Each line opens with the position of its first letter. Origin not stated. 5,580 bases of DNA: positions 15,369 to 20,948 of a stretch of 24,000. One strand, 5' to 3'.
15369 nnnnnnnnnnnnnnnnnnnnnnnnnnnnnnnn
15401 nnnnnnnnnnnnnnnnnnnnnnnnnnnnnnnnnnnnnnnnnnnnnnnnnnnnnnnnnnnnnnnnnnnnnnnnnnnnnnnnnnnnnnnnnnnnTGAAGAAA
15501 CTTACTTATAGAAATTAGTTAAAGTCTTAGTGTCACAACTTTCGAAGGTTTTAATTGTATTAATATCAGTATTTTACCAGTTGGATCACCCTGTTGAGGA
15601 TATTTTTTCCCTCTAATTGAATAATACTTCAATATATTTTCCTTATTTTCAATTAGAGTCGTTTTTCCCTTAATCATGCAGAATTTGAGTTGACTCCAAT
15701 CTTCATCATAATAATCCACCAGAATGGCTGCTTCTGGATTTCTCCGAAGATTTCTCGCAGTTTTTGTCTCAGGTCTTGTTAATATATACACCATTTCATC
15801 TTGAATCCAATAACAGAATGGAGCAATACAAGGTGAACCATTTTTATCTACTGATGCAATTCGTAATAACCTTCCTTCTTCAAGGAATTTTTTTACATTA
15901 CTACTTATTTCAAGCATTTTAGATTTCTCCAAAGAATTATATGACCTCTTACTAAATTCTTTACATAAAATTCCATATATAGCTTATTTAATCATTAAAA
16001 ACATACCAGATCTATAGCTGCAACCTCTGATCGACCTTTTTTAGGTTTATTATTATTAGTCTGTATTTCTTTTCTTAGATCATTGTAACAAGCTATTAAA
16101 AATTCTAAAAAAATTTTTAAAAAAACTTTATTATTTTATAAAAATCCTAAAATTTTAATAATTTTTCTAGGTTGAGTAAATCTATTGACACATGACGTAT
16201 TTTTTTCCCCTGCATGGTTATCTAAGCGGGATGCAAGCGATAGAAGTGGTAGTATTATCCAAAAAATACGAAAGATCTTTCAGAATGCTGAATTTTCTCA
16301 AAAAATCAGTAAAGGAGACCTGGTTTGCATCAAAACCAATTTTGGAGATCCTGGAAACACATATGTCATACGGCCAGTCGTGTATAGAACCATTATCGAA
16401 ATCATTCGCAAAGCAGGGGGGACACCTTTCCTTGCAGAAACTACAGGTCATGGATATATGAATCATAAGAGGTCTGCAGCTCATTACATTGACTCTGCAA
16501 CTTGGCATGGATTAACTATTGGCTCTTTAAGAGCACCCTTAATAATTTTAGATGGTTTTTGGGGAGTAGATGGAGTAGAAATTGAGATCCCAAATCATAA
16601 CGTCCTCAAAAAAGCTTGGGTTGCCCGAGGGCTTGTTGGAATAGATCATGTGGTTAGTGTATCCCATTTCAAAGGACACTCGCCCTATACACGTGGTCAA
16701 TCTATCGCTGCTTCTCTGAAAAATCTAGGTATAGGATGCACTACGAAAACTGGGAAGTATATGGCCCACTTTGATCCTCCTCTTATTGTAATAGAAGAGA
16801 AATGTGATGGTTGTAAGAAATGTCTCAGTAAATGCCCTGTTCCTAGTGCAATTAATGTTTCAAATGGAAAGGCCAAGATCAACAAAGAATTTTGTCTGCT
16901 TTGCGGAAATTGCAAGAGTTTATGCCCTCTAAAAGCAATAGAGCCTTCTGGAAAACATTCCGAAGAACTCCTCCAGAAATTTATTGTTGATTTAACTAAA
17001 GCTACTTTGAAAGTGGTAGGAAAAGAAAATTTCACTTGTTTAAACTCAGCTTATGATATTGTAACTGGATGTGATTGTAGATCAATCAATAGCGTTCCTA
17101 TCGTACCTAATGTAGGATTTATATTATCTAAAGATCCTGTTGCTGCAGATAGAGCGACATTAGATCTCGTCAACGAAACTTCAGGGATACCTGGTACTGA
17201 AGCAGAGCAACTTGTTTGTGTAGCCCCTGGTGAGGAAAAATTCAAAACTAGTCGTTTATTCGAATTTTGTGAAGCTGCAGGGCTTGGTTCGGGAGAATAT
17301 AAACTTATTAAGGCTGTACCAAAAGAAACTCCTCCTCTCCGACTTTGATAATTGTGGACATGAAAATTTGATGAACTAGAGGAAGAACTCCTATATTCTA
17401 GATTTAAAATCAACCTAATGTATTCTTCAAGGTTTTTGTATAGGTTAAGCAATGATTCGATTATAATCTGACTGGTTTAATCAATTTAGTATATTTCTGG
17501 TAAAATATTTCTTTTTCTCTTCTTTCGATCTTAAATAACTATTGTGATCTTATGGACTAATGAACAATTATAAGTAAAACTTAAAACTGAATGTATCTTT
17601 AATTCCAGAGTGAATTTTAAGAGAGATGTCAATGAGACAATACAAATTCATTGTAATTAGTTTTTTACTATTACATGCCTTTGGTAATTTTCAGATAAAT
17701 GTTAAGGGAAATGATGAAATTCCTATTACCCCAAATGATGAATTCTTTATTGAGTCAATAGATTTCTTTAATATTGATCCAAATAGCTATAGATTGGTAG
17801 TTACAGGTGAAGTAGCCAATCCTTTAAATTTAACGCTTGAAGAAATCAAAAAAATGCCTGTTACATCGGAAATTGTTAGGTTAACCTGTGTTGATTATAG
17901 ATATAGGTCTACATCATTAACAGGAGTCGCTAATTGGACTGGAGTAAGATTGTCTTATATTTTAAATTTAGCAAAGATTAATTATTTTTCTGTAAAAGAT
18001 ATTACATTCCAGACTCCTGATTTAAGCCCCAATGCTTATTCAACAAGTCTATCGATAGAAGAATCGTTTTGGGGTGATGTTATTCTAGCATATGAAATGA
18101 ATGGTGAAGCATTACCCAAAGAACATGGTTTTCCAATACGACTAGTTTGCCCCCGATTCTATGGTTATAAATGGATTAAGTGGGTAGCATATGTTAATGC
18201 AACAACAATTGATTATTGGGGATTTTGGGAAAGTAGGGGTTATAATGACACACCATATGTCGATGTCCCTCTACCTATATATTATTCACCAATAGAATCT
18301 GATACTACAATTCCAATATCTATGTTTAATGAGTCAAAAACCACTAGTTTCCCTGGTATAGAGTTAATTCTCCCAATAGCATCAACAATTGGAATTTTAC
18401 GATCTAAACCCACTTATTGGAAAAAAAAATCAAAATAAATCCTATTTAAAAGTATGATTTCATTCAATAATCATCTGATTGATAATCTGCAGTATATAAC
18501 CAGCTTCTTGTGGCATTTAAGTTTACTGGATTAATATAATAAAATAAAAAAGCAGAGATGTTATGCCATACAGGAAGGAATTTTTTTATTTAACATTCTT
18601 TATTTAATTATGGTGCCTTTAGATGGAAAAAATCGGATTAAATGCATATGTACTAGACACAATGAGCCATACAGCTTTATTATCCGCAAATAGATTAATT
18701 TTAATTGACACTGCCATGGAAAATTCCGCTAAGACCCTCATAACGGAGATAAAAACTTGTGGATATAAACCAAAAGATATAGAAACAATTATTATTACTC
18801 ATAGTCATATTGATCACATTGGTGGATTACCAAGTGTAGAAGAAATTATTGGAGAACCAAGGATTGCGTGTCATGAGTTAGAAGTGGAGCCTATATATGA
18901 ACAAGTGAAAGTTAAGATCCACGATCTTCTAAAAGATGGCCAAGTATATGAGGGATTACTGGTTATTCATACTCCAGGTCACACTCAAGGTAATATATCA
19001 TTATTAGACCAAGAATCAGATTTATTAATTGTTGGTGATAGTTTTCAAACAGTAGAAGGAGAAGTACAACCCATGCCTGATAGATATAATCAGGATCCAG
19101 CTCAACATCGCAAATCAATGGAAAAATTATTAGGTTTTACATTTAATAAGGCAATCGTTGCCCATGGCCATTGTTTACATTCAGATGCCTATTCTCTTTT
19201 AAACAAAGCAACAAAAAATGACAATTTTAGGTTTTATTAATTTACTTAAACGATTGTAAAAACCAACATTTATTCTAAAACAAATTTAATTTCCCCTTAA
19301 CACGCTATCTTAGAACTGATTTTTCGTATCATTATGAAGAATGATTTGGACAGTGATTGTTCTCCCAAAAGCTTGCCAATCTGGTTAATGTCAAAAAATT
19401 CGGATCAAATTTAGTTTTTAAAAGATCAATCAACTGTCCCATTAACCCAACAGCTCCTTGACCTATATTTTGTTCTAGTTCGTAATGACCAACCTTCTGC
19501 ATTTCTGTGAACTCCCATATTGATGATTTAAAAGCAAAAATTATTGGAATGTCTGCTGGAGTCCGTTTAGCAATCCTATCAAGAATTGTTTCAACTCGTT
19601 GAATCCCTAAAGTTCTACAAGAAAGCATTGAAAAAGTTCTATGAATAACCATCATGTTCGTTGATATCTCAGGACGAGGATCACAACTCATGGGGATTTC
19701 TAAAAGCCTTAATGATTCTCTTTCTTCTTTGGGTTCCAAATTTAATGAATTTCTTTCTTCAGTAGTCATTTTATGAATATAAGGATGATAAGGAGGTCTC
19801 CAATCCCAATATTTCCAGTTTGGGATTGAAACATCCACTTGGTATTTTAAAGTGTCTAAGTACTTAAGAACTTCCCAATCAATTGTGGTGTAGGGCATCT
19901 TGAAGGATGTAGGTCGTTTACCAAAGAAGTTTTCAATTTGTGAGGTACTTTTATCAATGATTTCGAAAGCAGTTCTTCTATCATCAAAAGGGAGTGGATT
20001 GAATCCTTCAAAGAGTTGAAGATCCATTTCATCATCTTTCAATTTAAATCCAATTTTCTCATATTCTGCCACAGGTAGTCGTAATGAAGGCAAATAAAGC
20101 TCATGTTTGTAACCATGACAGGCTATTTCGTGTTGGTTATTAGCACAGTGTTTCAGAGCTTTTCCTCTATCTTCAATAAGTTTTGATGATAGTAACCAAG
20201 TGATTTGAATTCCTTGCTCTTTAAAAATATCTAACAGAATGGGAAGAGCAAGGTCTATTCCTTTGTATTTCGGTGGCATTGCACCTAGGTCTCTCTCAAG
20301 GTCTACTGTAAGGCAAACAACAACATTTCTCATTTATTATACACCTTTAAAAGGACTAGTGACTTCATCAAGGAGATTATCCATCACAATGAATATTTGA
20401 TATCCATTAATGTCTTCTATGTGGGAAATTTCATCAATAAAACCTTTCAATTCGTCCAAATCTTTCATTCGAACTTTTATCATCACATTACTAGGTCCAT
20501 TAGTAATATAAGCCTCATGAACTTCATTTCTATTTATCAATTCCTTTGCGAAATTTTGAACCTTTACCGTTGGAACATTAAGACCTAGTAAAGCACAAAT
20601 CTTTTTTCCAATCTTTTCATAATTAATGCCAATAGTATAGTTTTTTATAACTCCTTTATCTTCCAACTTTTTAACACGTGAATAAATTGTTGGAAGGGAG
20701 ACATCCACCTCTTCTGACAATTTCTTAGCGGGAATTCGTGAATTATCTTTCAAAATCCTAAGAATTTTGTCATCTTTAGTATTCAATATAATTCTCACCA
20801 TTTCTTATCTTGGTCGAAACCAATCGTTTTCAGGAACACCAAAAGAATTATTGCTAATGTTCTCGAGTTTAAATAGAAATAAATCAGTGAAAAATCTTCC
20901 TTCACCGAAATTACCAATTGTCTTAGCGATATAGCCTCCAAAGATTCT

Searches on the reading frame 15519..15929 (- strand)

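Call 56: search_protein_families(library=pfam, proteins=[window:15519-15929:-], max_evalue=0.001)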
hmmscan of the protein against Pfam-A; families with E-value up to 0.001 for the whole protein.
window:15519-15929:- (136 aa): 3 families
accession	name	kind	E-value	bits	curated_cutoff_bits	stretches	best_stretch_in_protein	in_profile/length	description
PF01243.27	PNPOx_N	-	1.8e-14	54.6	28.1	1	11-113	4-100/120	Pyridoxamine 5'-phosphate oxidase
PF12900.13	Pyridox_ox_2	-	3.1e-09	37.4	27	1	12-99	5-96/140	Pyridoxamine 5'-phosphate oxidase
PF16242.11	Pyrid_ox_like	-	8.7e-05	22.5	28.8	1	43-128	39-119/149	Pyridoxamine 5'-phosphate oxidase like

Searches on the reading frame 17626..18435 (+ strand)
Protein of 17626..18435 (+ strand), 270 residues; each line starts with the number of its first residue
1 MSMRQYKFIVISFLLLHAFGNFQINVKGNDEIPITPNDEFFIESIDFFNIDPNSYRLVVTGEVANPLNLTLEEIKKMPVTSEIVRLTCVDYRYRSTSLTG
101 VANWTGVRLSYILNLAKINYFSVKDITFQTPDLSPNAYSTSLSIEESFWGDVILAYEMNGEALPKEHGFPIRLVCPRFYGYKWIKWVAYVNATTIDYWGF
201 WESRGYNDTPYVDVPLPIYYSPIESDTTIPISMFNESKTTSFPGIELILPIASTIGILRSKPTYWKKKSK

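Call 56: search_protein_families(library=pfam, proteins=[window:17626-18435:+], max_evalue=0.001)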
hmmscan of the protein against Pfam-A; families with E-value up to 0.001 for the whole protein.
window:17626-18435:+ (270 aa): 1 family
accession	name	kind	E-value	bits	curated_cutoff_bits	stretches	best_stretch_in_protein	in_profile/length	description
PF00174.25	Oxidored_molyb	-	4.1e-39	134.3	24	1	49-201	6-169/169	Oxidoreductase molybdopterin binding domain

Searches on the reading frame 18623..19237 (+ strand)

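Call 56: search_protein_families(library=pfam, proteins=[window:18623-19237:+], max_evalue=0.001)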
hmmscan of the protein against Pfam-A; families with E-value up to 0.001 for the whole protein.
window:18623-19237:+ (205 aa): 3 families
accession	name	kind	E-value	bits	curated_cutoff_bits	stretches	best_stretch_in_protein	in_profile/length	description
PF00753.33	Lactamase_B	-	1.3e-23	84.4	22.7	1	21-181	13-196/196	Metallo-beta-lactamase superfamily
PF19583.5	ODP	-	4.3e-08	33.7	27.2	1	21-168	10-162/194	ODP family beta lactamase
PF12706.13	Lactamase_B_2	-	1.1e-07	32.1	27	1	26-88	3-66/200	Beta-lactamase superfamily domain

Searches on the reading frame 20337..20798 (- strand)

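Call 56: search_protein_families(library=pfam, proteins=[window:20337-20798:-], max_evalue=0.001)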
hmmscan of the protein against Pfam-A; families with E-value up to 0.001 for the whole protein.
window:20337-20798:- (153 aa): 7 families
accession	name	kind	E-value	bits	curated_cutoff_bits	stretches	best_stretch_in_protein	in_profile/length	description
PF13412.12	HTH_24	-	7.9e-15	54.6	21.9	1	5-52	1-48/48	Winged helix-turn-helix DNA-binding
PF01037.27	AsnC_trans_reg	-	3.9e-12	46.3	25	1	79-140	9-72/73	Lrp/AsnC ligand binding domain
PF13404.12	HTH_AsnC-type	-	6.8e-10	39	27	1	8-46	4-42/42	AsnC-type helix-turn-helix domain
PF08279.18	HTH_11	-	2.1e-07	31.1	25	1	11-50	4-44/55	HTH domain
PF01047.28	MarR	-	8.2e-06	26.1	24.6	1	11-52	7-48/59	MarR family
PF01978.25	TrmB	-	3.8e-05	23.9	25.6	1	19-52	20-53/68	Sugar-specific transcriptional regulator TrmB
PF12840.13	HTH_20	-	0.00063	20.1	27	0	12-52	9-49/51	Helix-turn-helix domain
